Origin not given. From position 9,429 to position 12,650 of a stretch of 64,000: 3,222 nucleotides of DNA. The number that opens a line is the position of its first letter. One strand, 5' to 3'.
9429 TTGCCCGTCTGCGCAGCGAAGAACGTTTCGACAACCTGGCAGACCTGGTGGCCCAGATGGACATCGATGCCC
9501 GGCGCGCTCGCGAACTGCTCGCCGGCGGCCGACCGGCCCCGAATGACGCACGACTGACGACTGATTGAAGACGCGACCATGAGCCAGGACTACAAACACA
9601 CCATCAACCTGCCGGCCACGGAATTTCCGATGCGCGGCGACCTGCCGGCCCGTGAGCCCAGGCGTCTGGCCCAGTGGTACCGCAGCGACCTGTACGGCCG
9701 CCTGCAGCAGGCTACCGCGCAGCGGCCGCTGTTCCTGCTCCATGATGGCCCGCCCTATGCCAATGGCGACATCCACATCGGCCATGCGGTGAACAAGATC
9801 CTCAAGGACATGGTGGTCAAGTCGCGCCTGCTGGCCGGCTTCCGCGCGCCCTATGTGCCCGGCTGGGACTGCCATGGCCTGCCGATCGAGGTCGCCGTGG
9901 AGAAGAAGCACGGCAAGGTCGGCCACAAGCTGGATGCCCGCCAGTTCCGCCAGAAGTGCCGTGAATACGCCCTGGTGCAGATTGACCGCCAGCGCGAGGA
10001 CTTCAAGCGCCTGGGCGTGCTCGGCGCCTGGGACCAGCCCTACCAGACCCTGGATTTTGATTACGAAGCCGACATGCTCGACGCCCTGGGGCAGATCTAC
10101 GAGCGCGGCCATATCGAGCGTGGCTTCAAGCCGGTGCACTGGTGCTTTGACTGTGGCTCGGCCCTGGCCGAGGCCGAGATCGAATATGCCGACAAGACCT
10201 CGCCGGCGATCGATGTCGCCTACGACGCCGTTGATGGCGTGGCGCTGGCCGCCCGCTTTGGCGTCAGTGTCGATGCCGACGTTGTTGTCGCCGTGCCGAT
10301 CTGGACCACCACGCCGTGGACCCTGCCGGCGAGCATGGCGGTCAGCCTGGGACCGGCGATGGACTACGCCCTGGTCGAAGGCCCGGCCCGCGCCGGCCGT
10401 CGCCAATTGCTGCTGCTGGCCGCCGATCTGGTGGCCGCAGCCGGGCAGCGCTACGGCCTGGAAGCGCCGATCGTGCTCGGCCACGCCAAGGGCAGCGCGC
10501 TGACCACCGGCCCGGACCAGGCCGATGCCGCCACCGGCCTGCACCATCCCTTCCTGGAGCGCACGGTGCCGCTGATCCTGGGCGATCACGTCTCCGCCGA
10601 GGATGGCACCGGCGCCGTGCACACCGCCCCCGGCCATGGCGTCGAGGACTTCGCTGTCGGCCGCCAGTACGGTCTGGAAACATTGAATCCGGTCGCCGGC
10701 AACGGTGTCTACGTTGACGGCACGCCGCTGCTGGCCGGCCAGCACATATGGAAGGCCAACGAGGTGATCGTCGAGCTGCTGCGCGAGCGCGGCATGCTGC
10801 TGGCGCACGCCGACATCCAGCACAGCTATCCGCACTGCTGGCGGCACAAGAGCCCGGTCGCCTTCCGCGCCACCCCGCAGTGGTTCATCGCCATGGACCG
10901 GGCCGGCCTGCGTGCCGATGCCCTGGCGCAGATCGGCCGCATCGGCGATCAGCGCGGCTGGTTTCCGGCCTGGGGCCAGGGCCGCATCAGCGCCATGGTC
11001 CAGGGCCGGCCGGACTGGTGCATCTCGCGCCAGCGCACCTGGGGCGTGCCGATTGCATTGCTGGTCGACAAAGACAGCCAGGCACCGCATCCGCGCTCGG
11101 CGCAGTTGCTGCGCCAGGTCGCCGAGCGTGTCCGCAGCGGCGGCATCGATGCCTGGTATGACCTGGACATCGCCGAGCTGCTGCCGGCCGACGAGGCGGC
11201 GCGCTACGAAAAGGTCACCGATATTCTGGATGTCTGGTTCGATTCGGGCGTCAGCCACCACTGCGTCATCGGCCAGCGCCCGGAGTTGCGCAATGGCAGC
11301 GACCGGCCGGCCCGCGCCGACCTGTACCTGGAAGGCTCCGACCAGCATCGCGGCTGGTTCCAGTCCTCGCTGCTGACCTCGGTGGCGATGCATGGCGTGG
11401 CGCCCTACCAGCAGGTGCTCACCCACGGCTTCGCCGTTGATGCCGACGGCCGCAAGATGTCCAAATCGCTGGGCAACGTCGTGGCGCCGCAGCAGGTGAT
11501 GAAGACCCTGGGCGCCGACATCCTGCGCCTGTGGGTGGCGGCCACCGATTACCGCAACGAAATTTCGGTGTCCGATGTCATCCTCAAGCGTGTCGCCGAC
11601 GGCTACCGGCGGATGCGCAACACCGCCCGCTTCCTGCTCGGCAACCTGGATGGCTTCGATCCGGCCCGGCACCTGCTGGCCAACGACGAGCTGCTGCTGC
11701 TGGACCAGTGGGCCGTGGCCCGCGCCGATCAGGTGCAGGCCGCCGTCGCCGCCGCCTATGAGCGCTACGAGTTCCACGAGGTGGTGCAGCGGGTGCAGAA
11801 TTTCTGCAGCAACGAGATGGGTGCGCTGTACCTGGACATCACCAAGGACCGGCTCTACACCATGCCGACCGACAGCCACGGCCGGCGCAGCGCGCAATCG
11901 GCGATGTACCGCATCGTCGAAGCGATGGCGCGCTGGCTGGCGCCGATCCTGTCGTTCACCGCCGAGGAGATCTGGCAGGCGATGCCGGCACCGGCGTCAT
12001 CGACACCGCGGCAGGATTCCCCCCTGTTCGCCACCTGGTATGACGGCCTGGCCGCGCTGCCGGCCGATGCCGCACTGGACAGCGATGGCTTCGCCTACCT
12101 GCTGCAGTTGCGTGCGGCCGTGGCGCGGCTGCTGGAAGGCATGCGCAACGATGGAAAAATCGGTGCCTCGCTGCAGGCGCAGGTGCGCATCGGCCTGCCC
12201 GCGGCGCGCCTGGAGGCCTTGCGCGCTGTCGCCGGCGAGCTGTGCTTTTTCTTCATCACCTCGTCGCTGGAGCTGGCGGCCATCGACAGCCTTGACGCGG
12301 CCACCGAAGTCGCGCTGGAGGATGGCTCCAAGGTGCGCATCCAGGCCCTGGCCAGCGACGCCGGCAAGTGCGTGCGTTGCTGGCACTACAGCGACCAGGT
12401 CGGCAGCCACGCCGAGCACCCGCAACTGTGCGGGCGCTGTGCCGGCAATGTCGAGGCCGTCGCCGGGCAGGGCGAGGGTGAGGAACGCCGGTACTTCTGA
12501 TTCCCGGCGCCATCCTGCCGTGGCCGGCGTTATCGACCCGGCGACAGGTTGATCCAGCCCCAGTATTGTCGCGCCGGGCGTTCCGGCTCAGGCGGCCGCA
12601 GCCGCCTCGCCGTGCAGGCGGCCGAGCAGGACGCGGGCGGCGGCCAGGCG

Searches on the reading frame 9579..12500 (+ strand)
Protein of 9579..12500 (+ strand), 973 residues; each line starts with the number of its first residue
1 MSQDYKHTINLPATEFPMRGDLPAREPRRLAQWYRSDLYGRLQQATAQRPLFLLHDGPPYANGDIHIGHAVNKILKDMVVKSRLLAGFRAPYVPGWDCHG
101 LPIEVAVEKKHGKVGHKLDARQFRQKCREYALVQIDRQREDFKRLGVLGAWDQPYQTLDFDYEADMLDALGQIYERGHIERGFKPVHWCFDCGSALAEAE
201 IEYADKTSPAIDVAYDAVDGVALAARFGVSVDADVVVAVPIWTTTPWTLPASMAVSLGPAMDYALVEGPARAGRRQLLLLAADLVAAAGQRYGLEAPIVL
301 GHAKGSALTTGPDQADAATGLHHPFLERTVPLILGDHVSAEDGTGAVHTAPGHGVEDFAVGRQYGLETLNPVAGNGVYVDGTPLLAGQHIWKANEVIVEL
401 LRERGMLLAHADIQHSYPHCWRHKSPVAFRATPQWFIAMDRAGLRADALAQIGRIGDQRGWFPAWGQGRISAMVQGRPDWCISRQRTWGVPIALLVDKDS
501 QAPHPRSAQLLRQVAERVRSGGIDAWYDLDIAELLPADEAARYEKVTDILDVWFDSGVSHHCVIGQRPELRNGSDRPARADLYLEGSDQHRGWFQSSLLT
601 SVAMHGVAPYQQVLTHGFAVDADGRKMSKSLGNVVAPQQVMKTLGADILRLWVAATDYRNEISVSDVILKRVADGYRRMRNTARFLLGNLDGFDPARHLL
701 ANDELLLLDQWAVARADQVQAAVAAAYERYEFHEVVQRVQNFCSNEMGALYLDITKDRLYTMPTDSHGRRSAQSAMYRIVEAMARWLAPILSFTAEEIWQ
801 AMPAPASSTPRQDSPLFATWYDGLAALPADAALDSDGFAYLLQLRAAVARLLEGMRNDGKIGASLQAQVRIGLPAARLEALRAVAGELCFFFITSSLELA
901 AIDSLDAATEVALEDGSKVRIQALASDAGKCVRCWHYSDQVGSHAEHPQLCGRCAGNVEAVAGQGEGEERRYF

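Call 61: find_encoding_contigs(protein=window:9579-12500:+, flank=10000, max_places=2)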
Protein window:9579-12500:+ (973 aa): 1 contig read that carries it; 1 place shown.
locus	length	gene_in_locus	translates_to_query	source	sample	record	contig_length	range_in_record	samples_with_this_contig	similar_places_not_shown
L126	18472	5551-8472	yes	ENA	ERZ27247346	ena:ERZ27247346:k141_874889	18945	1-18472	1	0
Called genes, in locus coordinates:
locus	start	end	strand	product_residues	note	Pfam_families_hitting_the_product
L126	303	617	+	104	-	PF00829:Ribosomal_L21p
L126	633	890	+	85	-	PF01016:Ribosomal_L27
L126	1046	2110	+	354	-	PF01018:GTP1_OBG, PF01926:MMR_HSR1, PF02421:FeoB_N (weak)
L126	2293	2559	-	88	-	PF01649:Ribosomal_S20p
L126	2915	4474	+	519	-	PF03023:MurJ, PF13440:Polysacc_synt_3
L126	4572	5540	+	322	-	PF06574:FAD_syn, PF01687:Flavokinase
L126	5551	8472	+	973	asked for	PF00133:tRNA-synt_1, PF09334:tRNA-synt_1g, PF01406:tRNA-synt_1e, PF09334:tRNA-synt_1g (weak), PF08264:Anticodon_1, PF06827:zf-FPG_IleRS (weak)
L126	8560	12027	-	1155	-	PF17757:UvrB_inter, PF21132:MFD_D3, PF02559:CarD_TRCF_RID, PF00270:DEAD, PF04851:ResIII, PF00271:Helicase_C, PF03461:TRCF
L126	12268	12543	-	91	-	PF14520:HHH_5 (faint), PF00633:HHH (weak), PF12836:HHH_3, PF14579:HHH_6 (weak), PF03934:T2SSK (weak)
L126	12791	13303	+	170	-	-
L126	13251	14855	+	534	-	-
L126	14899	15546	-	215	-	-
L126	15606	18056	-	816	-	PF00912:Transgly, PF17092:PCB_OB, PF00905:Transpeptidase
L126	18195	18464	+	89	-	PF03966:Trm112p (weak)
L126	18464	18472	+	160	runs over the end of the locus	?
